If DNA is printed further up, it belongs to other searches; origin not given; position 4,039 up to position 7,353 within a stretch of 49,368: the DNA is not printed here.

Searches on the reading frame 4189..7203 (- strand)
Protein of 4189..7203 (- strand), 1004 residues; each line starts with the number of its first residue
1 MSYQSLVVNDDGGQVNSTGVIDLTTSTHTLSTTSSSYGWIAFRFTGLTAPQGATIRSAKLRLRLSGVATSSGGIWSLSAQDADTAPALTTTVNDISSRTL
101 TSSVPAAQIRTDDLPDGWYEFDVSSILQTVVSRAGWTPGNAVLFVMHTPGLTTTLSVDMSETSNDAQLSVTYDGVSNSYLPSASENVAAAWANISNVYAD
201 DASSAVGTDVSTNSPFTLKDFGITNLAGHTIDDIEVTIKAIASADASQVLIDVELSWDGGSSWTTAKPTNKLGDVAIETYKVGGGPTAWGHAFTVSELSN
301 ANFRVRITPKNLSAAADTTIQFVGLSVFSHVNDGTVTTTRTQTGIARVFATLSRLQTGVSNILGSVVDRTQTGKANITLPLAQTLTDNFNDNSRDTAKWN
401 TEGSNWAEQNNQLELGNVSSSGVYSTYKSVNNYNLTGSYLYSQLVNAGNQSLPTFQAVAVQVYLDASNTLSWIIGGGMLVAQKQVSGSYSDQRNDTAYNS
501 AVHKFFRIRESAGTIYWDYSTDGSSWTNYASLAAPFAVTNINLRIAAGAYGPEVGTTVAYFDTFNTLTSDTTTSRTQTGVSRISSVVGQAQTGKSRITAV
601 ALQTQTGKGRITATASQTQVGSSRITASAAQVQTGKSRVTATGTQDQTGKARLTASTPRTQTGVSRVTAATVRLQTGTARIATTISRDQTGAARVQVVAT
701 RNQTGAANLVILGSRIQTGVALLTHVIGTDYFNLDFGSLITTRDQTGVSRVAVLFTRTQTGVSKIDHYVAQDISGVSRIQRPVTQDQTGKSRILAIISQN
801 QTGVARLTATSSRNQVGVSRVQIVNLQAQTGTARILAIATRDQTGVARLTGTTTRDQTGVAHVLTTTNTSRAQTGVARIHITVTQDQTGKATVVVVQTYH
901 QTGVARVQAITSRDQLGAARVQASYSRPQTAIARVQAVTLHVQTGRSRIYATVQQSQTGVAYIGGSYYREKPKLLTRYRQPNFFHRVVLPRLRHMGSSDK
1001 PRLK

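Call 10: search_protein_families(library=phrogs, proteins=[window:4189-7203:-])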
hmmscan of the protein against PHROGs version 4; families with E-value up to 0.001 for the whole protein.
window:4189-7203:- (1004 aa): 1 family
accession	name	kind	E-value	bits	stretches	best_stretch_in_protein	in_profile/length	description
phrog_14065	-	unknown function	5.4e-17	62.3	1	329-868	412-950/1152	-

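Call 16: search_protein_families(library=pfam, proteins=[window:4189-7203:-], max_evalue=0.01)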
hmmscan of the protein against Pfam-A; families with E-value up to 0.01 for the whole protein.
window:4189-7203:- (1004 aa): 0 families
